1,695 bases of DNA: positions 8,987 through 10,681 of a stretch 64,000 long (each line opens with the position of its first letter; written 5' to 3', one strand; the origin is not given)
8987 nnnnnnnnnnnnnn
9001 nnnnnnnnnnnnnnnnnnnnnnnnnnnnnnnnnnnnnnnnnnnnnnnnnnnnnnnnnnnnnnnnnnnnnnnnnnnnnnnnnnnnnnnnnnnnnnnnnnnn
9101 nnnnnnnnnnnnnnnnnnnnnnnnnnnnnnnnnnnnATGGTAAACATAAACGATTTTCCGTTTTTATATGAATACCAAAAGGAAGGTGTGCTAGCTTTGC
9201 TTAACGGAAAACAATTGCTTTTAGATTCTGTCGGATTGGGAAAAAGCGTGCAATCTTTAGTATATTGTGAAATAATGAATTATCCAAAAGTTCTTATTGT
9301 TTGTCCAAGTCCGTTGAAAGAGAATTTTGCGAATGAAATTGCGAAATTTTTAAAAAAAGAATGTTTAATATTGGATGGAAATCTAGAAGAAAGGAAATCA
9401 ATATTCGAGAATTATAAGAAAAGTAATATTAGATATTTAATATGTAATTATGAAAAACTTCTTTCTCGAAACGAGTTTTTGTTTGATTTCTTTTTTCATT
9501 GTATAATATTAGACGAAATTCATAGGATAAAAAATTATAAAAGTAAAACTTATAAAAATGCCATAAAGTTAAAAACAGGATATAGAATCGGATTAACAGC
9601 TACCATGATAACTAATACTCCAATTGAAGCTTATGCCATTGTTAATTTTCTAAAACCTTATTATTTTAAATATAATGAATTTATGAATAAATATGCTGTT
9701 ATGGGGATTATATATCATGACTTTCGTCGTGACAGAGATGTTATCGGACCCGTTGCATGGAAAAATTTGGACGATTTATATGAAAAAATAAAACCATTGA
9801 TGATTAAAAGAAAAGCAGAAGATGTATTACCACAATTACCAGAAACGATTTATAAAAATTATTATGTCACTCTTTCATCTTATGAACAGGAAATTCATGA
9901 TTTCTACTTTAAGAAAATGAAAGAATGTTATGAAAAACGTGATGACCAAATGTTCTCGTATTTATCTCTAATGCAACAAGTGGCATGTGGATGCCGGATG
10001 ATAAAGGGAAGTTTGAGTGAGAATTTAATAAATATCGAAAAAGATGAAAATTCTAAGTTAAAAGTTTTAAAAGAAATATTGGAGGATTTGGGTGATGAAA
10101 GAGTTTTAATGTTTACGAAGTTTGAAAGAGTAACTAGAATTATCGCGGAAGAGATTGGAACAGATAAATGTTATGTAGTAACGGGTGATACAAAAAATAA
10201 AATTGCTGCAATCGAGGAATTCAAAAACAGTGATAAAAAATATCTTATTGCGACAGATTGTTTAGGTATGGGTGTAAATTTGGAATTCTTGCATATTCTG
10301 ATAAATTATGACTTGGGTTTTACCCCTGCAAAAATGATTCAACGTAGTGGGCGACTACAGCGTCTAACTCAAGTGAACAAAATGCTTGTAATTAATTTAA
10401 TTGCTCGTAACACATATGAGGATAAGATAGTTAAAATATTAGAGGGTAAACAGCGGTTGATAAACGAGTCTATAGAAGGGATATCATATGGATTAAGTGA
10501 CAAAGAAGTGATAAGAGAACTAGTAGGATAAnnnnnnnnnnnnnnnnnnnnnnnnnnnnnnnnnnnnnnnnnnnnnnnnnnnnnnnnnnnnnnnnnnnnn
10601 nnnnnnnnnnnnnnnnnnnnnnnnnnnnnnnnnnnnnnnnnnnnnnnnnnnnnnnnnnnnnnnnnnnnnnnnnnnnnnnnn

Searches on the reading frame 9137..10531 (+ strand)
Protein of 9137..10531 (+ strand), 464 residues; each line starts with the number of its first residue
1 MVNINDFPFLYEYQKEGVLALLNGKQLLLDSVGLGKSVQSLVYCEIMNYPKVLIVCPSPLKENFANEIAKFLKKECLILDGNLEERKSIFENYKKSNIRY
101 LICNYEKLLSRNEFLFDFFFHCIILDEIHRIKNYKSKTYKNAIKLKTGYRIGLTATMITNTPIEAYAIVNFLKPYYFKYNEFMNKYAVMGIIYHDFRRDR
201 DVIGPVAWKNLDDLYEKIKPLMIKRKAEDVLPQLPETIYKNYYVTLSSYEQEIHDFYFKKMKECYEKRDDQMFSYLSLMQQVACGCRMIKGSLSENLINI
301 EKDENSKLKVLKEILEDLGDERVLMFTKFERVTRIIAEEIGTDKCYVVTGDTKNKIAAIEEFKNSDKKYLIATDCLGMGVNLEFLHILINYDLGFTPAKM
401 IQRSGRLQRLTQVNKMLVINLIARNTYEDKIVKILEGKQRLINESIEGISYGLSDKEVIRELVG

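Call 6: search_protein_families(library=pfam, proteins=[window:9137-10531:+], max_evalue=0.01)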
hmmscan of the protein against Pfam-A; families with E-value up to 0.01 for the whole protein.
window:9137-10531:+ (464 aa): 4 families
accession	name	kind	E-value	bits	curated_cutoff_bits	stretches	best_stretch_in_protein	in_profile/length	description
PF00176.29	SNF2-rel_dom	-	1.4e-29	103.5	24.9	1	27-282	21-284/290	SNF2-related domain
PF00271.37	Helicase_C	-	1.9e-19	70.4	23.5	1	307-410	2-109/110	Helicase conserved C-terminal domain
PF04851.21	ResIII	-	9.3e-12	45.6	22.5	1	11-157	5-162/164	Type III restriction enzyme, res subunit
PF00270.35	DEAD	-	5.8e-09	36.3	26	1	12-159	2-162/167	DEAD/DEAH box helicase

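Call 18: find_related_loci(query=window:9137-10531:+, collection=viral_contigs, flank=10000)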
Query window:9137-10531:+ (464 aa) in viral_contigs; peptide patterns used: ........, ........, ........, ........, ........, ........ (x = any residue, [..] = any of these).
16 stretches matched a pattern, but none encodes a relative of the query by tblastn (E <= 1e-3).

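Call 60: search_protein_families(library=ncbifam, proteins=[window:9137-10531:+], max_evalue=0.001)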
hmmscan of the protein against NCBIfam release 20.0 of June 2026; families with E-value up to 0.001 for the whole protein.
window:9137-10531:+ (464 aa): 22 families
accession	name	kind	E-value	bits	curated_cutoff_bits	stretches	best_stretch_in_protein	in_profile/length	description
NF053675.1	pilus_reg_Snf2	equivalog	1.9e-32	112.3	1100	2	216-449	772-1011/1029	pilus expression-regulating Snf2 family helicase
NF038318.1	DISARM_DrmD_b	equivalog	6.6e-28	97.3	950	2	353-443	474-564/868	DISARM system SNF2-like helicase DrmD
NF058637.1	helic_SCO1167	equivalog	2e-23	82.4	1200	1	27-446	492-910/932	SCO1167/SCO6262 family helicase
NF042964.1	phospholipD_antiphage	equivalog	5e-22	78.1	1100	2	349-444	716-824/895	phospholipase D-like domain-containing anti-phage protein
NF038317.1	DISARM_DrmD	equivalog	3.8e-18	65.2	610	1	308-431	487-635/1021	DISARM system SNF2-like helicase DrmD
NF041790.1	anti-phage_ZorD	equivalog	6.5e-16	57.4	1500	1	27-417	608-1031/1035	type I Zorya anti-phage system protein ZorD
NF041062.1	DpdE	equivalog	2.8e-11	42.1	500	1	295-446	517-680/1048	protein DpdE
NF010337.0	PRK13766.1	equivalog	9e-11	40.6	610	1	307-456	353-511/781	Hef nuclease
NF002340.1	PRK01297.1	equivalog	1.3e-08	34.1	564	1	305-410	234-343/372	ATP-dependent RNA helicase RhlB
NF008744.0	PRK11776.1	equivalog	5.2e-08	31.9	524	1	301-425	223-349/460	ATP-dependent RNA helicase DbpA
NF008394.0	PRK11192.1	equivalog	6.3e-08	31.9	507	1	302-422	229-351/441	ATP-dependent RNA helicase SrmB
TIGR04095.1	dnd_restrict_1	equivalog_domain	6.6e-08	32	600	0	237-412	205-385/451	DNA phosphorothioation system restriction enzyme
NF053632.1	heli_RadD_YejH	equivalog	3.1e-07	29.1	720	0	301-381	230-313/573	DNA repair helicase RadD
NF003426.0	PRK04914.1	equivalog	4e-07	28.7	576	0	369-419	550-600/959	RNA polymerase-associated protein RapA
NF045503.1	repair_heli_XPB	equivalog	5.7e-07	28.4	610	0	298-431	396-530/548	DNA repair helicase XPB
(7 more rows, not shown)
